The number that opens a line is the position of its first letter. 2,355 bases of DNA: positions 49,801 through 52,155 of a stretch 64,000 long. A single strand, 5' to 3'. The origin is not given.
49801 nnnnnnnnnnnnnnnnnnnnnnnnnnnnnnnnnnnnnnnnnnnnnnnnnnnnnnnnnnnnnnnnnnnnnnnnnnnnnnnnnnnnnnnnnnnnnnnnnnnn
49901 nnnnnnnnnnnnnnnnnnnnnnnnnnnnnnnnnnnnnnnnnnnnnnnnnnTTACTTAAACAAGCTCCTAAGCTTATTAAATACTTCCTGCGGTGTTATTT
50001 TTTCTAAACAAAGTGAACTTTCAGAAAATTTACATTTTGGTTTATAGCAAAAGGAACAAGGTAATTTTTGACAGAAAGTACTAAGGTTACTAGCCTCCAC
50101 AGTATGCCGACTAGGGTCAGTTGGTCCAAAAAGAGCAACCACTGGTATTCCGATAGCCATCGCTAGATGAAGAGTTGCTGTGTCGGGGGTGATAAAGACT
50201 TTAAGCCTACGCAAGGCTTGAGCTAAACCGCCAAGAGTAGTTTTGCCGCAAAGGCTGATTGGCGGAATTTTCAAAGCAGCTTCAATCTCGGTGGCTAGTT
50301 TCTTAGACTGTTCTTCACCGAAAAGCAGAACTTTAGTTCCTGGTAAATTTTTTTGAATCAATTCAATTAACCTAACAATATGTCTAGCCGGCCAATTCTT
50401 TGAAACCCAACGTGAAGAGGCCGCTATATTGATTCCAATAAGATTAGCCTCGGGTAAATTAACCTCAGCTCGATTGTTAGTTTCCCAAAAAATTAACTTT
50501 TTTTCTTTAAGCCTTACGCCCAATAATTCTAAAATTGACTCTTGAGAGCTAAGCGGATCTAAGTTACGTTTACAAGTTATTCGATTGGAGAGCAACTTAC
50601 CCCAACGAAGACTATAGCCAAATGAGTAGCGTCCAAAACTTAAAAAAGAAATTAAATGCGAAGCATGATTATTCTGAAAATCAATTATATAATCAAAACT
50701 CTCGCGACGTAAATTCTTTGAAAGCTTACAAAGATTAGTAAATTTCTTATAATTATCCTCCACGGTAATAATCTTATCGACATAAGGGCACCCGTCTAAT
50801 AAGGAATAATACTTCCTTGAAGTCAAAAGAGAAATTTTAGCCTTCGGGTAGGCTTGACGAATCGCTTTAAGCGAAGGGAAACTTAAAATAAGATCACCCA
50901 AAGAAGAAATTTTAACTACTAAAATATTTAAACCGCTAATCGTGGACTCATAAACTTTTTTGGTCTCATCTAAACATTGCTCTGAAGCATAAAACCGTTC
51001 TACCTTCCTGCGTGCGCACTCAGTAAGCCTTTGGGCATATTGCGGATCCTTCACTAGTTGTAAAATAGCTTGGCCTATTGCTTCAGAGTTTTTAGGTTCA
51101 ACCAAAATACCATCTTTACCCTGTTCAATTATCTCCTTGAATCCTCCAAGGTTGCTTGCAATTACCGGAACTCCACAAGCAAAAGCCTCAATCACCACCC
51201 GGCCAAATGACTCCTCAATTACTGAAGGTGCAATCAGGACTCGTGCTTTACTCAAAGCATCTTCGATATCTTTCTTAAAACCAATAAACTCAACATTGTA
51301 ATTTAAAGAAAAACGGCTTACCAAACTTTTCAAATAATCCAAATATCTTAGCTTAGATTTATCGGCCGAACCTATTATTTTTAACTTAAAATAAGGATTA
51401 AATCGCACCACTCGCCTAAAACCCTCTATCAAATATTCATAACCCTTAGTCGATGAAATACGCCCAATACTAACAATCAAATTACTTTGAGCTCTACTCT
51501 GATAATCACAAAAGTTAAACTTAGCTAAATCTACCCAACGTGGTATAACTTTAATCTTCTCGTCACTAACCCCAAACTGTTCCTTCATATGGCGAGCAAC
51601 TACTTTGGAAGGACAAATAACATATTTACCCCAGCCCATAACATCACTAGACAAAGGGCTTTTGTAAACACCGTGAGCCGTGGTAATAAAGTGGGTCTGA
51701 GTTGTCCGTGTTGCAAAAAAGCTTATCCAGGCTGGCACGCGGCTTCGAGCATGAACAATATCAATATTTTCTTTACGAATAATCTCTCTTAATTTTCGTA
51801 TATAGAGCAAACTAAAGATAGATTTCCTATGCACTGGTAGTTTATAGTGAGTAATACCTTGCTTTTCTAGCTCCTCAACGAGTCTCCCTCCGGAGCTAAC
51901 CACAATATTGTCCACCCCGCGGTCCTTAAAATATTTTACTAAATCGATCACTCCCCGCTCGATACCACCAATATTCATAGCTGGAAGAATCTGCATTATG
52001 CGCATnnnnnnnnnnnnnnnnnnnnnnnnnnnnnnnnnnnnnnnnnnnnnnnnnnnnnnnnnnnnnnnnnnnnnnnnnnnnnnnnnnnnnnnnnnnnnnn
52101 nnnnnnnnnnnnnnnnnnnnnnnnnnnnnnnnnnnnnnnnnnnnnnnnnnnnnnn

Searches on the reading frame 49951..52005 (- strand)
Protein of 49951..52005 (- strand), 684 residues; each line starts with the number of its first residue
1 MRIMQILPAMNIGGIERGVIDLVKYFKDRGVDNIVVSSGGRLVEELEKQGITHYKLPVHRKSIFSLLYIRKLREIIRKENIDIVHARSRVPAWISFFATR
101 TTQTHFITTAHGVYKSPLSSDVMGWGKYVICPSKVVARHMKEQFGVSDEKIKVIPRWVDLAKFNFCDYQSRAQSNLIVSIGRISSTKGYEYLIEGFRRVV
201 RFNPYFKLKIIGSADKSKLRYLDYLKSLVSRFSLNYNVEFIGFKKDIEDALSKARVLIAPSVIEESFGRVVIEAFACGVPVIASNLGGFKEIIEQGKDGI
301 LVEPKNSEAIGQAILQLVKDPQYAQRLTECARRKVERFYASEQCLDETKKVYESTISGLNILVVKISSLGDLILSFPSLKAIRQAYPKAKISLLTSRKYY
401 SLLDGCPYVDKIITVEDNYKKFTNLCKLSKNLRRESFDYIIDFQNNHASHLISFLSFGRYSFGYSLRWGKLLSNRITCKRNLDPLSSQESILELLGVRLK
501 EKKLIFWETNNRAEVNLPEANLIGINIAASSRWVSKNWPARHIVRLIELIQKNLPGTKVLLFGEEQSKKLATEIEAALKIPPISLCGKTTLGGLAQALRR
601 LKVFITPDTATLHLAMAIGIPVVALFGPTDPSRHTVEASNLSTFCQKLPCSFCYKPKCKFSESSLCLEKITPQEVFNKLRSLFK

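Call 23: search_protein_families(library=pfam, proteins=[window:49951-52005:-], max_evalue=0.001)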
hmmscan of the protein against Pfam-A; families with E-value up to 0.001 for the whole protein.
window:49951-52005:- (684 aa): 8 families
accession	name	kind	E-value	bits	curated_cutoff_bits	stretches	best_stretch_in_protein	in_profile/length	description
PF00534.26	Glycos_transf_1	-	1.5e-41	142.2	26.4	1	170-333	11-171/172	Glycosyl transferases group 1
PF13692.12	Glyco_trans_1_4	-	9.3e-39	133.4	27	1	176-320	3-142/142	Glycosyl transferases group 1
PF13439.12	Glyco_transf_4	-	6.7e-29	101.5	28.5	1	12-161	1-169/170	Glycosyltransferase Family 4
PF01075.23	Glyco_transf_9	-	5.4e-27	95.1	22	1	427-660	3-243/247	Glycosyltransferase family 9 (heptosyltransferase)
PF13477.12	Glyco_trans_4_2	-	3.5e-12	47.1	23.4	1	20-121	14-119/139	Glycosyl transferase 4-like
PF13579.12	Glyco_trans_4_4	-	2.8e-11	44.4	29.7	1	13-157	1-158/158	Glycosyl transferase 4-like domain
PF20706.3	GT4-conflict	-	1.8e-10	40.8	26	1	173-335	196-372/385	Family 4 Glycosyltransferase in conflict systems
PF13524.12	Glyco_trans_1_2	-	1.2e-05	25.8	25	1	204-345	13-139/144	Glycosyl transferase-like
